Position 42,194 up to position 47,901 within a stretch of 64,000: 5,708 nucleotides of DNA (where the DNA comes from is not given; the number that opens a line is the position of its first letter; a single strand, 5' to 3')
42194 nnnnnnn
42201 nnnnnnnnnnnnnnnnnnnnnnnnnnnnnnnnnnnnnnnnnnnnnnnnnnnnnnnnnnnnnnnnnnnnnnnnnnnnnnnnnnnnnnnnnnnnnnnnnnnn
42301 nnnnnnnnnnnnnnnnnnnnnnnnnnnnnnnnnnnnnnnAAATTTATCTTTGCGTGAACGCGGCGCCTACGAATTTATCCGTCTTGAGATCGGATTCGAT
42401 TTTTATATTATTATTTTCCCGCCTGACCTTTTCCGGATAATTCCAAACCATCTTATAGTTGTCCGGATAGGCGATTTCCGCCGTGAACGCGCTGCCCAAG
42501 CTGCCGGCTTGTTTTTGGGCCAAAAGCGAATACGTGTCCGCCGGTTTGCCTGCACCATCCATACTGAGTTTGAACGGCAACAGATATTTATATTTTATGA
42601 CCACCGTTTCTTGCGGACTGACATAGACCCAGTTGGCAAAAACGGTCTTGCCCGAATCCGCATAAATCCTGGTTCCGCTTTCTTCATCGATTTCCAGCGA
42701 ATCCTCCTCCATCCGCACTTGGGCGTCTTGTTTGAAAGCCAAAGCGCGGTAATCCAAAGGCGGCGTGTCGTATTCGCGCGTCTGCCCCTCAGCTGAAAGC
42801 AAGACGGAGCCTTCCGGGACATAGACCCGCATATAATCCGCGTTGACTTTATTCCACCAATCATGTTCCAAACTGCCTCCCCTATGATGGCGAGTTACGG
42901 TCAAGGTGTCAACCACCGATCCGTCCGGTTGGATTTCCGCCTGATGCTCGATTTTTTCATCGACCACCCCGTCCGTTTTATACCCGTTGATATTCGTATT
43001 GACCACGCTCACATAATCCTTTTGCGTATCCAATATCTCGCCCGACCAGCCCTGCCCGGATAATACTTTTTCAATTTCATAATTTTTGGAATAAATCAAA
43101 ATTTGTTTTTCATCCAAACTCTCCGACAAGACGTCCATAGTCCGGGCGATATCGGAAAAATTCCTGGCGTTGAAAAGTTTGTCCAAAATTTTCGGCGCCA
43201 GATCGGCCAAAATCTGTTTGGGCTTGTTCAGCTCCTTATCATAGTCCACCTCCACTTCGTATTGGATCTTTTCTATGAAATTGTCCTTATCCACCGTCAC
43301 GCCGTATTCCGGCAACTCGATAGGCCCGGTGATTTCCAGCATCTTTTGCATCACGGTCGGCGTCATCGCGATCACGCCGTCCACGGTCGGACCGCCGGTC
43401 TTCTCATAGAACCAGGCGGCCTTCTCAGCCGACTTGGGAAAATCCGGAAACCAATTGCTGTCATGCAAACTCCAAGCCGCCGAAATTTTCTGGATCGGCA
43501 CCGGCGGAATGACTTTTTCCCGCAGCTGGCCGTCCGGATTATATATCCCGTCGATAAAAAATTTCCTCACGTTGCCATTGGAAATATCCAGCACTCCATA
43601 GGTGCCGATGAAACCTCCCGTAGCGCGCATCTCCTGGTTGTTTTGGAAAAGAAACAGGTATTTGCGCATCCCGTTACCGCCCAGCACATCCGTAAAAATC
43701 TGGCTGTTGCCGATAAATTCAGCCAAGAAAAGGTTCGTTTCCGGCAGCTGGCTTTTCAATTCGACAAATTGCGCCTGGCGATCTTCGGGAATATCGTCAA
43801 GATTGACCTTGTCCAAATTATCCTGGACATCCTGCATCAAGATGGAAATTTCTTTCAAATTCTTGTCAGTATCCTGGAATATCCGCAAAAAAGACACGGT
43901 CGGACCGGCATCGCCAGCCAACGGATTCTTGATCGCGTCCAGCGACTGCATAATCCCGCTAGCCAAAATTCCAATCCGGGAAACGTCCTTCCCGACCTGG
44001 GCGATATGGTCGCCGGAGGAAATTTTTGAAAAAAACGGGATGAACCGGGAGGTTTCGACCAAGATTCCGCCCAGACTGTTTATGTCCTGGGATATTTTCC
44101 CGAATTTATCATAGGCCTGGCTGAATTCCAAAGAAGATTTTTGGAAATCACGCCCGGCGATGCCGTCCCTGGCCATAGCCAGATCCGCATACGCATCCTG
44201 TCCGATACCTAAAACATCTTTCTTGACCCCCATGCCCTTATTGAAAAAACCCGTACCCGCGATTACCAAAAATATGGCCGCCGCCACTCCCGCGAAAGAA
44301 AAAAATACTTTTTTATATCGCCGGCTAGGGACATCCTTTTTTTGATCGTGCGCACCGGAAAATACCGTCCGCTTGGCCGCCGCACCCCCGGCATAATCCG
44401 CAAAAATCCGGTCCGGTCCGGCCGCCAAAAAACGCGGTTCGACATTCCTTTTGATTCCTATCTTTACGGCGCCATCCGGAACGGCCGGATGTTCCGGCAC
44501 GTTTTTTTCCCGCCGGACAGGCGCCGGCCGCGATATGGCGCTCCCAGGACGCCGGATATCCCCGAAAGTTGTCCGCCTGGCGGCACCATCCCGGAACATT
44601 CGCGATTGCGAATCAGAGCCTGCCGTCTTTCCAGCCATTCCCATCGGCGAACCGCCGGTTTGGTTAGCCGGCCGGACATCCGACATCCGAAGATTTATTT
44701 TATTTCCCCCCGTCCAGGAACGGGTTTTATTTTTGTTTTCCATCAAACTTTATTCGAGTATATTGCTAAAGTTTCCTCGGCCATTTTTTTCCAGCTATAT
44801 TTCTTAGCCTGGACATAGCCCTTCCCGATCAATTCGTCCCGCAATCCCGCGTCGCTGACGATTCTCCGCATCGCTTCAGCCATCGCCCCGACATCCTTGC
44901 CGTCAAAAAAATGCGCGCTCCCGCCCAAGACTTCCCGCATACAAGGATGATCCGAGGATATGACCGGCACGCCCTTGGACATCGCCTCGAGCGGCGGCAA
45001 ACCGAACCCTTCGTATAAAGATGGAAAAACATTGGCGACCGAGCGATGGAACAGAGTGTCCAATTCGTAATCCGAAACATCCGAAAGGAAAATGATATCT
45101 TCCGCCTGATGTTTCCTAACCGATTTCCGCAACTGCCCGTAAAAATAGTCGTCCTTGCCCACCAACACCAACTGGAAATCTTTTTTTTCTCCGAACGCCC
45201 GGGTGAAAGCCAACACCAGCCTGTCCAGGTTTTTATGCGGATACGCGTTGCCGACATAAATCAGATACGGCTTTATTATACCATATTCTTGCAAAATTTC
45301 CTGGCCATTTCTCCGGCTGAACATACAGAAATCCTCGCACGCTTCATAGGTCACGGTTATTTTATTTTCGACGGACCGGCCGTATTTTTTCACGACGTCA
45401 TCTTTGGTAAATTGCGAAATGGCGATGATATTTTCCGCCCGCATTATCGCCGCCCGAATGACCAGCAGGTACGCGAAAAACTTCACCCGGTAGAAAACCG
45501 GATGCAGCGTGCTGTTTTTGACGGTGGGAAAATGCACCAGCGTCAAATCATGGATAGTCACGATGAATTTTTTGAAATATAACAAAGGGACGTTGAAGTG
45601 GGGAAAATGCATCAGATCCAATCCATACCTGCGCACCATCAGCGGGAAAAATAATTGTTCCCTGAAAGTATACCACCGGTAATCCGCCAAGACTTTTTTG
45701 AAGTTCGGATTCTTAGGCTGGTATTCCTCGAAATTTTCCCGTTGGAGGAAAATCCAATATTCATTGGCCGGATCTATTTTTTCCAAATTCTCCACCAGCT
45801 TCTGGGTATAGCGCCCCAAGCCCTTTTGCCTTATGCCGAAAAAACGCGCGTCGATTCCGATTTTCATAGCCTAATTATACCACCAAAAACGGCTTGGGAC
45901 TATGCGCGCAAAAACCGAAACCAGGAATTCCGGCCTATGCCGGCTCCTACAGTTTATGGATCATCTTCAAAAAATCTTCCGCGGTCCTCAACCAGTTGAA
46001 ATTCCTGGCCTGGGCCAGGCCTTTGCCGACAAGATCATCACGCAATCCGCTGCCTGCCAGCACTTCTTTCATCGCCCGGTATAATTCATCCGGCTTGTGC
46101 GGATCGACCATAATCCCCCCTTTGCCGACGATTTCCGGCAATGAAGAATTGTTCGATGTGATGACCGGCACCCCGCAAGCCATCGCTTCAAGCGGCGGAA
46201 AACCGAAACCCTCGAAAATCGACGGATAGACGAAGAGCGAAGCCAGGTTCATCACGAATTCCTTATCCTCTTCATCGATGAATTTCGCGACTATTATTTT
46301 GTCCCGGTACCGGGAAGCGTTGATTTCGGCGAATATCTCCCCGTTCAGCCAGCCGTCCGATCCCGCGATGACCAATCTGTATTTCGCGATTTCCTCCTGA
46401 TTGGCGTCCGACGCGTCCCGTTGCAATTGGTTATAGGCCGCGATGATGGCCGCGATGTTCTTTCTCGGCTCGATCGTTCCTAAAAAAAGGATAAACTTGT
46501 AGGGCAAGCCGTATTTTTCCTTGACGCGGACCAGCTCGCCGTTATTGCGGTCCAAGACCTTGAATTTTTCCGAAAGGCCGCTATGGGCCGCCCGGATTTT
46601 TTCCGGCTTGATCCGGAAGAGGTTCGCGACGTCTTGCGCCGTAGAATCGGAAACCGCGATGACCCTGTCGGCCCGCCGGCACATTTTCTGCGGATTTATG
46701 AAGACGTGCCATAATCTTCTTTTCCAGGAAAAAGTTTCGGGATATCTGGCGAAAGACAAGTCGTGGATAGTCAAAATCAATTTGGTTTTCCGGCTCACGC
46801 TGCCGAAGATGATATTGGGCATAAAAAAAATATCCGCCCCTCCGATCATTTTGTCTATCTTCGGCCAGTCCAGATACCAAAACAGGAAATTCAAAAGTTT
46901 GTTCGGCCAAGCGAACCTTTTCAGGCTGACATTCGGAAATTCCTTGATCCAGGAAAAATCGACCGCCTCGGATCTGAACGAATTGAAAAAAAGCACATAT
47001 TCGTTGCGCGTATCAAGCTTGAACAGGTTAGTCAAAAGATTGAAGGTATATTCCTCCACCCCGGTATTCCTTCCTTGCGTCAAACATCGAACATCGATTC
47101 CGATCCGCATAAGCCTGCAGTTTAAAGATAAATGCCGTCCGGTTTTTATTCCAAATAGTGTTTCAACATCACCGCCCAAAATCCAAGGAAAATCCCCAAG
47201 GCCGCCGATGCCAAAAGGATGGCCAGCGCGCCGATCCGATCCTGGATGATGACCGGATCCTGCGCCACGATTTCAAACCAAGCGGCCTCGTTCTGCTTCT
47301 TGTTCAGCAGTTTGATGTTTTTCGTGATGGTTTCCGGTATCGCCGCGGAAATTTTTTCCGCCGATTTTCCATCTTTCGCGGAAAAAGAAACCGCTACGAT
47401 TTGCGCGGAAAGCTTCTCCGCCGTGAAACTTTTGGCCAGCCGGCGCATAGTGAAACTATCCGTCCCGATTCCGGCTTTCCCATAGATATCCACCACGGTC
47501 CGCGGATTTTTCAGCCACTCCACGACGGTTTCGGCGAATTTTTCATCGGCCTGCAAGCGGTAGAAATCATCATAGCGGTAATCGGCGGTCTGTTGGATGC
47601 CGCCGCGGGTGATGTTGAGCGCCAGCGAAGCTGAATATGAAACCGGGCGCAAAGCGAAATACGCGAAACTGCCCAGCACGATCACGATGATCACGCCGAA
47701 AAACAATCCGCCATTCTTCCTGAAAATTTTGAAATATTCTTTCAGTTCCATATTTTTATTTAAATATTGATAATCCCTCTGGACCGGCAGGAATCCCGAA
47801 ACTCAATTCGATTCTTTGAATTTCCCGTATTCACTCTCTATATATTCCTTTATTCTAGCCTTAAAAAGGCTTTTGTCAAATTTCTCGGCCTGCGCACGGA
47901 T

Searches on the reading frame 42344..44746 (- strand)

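Call 81: search_protein_families(library=pfam, proteins=[window:42344-44746:-], max_evalue=0.001)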
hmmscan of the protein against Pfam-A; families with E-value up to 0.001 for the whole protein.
window:42344-44746:- (800 aa): 1 family
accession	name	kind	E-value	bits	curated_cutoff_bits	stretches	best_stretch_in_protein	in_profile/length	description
PF13196.11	DUF4012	-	1.8e-31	110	28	1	358-497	1-142/144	Protein of unknown function (DUF4012)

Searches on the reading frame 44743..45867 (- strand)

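Call 81: search_protein_families(library=pfam, proteins=[window:44743-45867:-], max_evalue=0.001)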
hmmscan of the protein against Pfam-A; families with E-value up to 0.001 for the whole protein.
window:44743-45867:- (374 aa): 4 families
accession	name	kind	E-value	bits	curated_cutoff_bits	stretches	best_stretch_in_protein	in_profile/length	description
PF00534.26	Glycos_transf_1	-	2.8e-27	95.8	26.4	1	199-350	15-169/172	Glycosyl transferases group 1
PF13692.12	Glyco_trans_1_4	-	2.5e-23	83.4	27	1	200-339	2-142/142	Glycosyl transferases group 1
PF20706.3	GT4-conflict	-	1.6e-08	34.4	26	1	209-315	209-321/385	Family 4 Glycosyltransferase in conflict systems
PF13439.12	Glyco_transf_4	-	2.4e-07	31.4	28.5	1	16-174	3-163/170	Glycosyltransferase Family 4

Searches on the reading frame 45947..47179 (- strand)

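Call 81: search_protein_families(library=pfam, proteins=[window:45947-47179:-], max_evalue=0.001)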
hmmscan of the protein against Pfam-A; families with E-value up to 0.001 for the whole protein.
window:45947-47179:- (410 aa): 6 families
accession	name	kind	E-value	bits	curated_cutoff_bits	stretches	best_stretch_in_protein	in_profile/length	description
PF00534.26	Glycos_transf_1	-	1.7e-32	112.8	26.4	1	226-384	14-166/172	Glycosyl transferases group 1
PF13692.12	Glyco_trans_1_4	-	4.1e-25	89.1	27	1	229-374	3-140/142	Glycosyl transferases group 1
PF20706.3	GT4-conflict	-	2e-13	50.5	26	1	164-351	141-320/385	Family 4 Glycosyltransferase in conflict systems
PF13439.12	Glyco_transf_4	-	3.5e-12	47.1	28.5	1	40-201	3-165/170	Glycosyltransferase Family 4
PF13579.12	Glyco_trans_4_4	-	5.9e-07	30.4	29.7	1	129-197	92-154/158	Glycosyl transferase 4-like domain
PF13524.12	Glyco_trans_1_2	-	3.7e-05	24.1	25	1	265-402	13-141/144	Glycosyl transferase-like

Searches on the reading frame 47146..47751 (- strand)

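Call 81: search_protein_families(library=pfam, proteins=[window:47146-47751:-], max_evalue=0.001)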
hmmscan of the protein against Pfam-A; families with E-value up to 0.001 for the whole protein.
window:47146-47751:- (201 aa): 1 family
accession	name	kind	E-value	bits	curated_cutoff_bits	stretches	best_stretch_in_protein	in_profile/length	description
PF02706.20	Wzz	-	0.00051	20.7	25.5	1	2-85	4-83/91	Chain length determinant protein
